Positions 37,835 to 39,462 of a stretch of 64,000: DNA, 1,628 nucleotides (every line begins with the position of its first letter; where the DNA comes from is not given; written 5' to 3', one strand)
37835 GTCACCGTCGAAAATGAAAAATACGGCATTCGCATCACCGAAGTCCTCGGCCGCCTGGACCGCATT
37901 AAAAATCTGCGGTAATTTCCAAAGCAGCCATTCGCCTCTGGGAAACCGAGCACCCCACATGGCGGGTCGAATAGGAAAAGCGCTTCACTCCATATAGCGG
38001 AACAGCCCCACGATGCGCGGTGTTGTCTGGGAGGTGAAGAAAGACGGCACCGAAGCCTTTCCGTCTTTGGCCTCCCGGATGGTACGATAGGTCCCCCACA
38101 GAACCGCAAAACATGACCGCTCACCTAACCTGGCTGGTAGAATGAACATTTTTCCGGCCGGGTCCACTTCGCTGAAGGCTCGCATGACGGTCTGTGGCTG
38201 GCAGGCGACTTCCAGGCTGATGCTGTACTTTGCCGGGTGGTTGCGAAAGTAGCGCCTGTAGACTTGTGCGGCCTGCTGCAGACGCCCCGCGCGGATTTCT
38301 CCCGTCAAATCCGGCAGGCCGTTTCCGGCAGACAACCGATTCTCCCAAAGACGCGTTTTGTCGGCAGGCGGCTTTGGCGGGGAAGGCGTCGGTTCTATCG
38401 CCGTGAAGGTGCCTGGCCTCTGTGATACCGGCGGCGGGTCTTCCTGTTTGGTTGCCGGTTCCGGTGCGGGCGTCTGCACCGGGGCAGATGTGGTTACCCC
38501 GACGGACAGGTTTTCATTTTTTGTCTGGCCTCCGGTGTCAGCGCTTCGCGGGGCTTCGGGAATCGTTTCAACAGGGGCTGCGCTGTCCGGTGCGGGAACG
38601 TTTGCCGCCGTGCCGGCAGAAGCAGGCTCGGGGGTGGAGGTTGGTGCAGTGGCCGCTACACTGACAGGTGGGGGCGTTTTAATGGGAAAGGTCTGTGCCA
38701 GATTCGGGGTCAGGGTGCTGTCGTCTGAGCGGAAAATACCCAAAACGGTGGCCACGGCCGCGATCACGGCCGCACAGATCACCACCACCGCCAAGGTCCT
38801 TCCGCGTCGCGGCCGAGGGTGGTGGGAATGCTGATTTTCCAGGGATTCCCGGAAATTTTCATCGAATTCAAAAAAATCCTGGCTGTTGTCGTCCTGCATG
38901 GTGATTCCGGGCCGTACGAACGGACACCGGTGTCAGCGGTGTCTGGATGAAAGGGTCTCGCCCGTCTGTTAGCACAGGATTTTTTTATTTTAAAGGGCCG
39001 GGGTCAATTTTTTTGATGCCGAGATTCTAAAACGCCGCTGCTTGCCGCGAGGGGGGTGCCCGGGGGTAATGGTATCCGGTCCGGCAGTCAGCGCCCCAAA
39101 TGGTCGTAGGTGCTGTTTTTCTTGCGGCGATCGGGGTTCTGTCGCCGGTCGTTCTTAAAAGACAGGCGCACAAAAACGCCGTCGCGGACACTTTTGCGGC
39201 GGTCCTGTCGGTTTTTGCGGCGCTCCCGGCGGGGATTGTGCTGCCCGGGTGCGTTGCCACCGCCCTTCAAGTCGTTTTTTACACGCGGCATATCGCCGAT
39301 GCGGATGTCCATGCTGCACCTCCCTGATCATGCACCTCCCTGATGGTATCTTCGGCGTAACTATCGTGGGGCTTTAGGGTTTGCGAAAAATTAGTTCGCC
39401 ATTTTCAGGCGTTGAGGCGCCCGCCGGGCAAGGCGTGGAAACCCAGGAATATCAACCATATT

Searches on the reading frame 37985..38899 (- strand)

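Call 3: search_protein_families(library=pfam, proteins=[window:37985-38899:-], max_evalue=0.1)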
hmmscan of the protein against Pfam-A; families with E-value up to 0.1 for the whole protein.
window:37985-38899:- (304 aa): 1 family
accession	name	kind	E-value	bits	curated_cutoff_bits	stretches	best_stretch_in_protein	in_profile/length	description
PF11239.13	DUF3040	-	0.088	13.5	24.7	0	13-57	22-65/84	Protein of unknown function (DUF3040)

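Call 23: search_protein_families(library=ncbifam, proteins=[window:37985-38899:-], max_evalue=0.1)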
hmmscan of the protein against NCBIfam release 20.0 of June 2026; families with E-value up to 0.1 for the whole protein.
window:37985-38899:- (304 aa): 1 family
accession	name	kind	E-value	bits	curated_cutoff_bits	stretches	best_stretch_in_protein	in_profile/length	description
NF033761.1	gliding_GltJ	equivalog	0.028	13.5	450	1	31-165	369-494/671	adventurous gliding motility protein GltJ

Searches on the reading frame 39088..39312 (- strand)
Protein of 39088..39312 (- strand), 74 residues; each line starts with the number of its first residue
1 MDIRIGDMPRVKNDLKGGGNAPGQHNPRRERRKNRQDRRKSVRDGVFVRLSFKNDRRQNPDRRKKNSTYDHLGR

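Call 3: search_protein_families(library=pfam, proteins=[window:39088-39312:-], max_evalue=0.1)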
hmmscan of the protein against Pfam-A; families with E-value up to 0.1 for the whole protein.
window:39088-39312:- (74 aa): 0 families

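Call 23: search_protein_families(library=ncbifam, proteins=[window:39088-39312:-], max_evalue=0.1)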
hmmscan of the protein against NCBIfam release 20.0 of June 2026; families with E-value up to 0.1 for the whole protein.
window:39088-39312:- (74 aa): 0 families

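Call 35: find_homologous_proteins(query=window:39088-39312:-, max_evalue=0.01)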
Query window:39088-39312:- (74 aa): 94 proteins with E <= 0.01 among 101 candidates.
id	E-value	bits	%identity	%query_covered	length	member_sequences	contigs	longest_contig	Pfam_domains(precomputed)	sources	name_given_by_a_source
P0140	2.6e-40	153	100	100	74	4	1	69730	-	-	-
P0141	4.0e-30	121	84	100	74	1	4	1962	-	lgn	-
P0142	1.3e-29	119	84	100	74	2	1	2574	-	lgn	-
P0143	8.2e-28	114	81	99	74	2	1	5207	-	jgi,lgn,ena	-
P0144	9.4e-28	114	78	100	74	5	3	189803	-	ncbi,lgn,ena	-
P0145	6.9e-26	108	82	91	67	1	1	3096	-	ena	-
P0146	4.1e-20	89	67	100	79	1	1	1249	-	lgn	-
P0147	2.8e-19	87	67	100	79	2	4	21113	-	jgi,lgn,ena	-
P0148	4.4e-11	61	57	89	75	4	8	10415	-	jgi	jgi:hypothetical protein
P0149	4.5e-11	61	57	91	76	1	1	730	-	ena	-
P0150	7.9e-11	60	56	89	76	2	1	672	-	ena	-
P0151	2.3e-10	58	55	73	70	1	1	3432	-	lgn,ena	-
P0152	3.4e-10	58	82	51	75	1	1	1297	-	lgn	-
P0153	4.5e-10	57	55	91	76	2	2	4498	-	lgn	-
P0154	4.5e-10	57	55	73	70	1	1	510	-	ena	-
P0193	1.4e-7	50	34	73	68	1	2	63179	-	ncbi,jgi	jgi:hypothetical protein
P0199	1.8e-7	49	50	92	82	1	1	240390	-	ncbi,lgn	-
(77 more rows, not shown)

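Call 74: search_solved_structures(query=A6, max_evalue=10, show_alignments=3)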
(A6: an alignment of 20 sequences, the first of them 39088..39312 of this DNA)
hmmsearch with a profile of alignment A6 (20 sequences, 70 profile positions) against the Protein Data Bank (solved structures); distinct sequences matched with E-value up to 10: 0.

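Call 76: find_encoding_contigs(protein=P0199, flank=4000, max_places=1)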
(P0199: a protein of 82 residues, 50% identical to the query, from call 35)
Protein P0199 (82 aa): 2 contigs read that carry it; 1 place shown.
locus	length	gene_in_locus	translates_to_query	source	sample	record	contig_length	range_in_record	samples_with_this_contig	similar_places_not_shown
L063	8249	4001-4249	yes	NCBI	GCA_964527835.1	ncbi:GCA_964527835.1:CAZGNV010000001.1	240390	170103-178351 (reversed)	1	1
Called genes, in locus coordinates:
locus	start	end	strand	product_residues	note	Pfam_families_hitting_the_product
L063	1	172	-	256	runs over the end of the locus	PF01261:AP_endonuc_2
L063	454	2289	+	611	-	PF07399:Na_H_antiport_3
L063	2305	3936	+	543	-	PF02366:PMT, PF13231:PMT_2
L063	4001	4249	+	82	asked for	-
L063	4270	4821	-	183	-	PF07238:PilZ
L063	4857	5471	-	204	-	-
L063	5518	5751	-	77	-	PF14451:Ub-Mut7C (weak), PF02597:ThiS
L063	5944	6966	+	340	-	PF00106:adh_short, PF01073:3Beta_HSD, PF01370:Epimerase, PF02719:Polysacc_synt_2, PF04321:RmlD_sub_bind, PF07993:NAD_binding_4 (faint), PF16363:GDP_Man_Dehyd, PF13460:NAD_binding_10 (weak)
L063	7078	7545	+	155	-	-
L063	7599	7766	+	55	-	-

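Call 77: find_encoding_contigs(protein=P0193, flank=4000, max_places=1)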
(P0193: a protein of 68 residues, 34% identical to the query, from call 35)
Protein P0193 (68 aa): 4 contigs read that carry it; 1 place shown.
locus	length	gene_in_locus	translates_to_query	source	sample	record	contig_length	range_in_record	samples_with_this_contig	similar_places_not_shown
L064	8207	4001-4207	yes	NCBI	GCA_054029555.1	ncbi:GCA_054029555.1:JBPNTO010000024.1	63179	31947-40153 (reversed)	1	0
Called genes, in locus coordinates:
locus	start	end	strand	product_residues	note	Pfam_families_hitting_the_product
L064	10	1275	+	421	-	PF00109:ketoacyl-synt, PF02801:Ketoacyl-synt_C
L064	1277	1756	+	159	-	PF13279:4HBT_2, PF03061:4HBT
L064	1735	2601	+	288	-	PF21089:PKS_DH_N (faint), PF14765:PS-DH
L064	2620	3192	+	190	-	PF02660:G3P_acyltransf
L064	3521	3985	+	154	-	-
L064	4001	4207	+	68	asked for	-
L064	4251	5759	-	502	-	PF13690:CheX, PF04509:CheC (faint), PF13690:CheX, PF01052:FliMN_C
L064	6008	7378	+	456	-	-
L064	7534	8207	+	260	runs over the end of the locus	PF01618:MotA_ExbB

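Call 88: predict_structure(alignment_id=A6)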
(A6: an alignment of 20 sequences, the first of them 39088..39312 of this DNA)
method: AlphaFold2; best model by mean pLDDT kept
length: 74 residues; sequences in the alignment: 20
mean_pLDDT: 57.6   pTM: 0.13
mean pLDDT of the five models: 57.6, 56.1, 53.7, 53.7, 53.4
residues with pLDDT >= 90: 0; 70-90: 0; 50-70: 69; < 50: 5
segments of 3 or more residues with pLDDT < 50: 17-19
pLDDT, mean of each block of 10 residues (from residue 1): 62 55 56 58 55 57 61 54
secondary structure, 60 per line:
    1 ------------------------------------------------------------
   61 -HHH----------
elements in order:
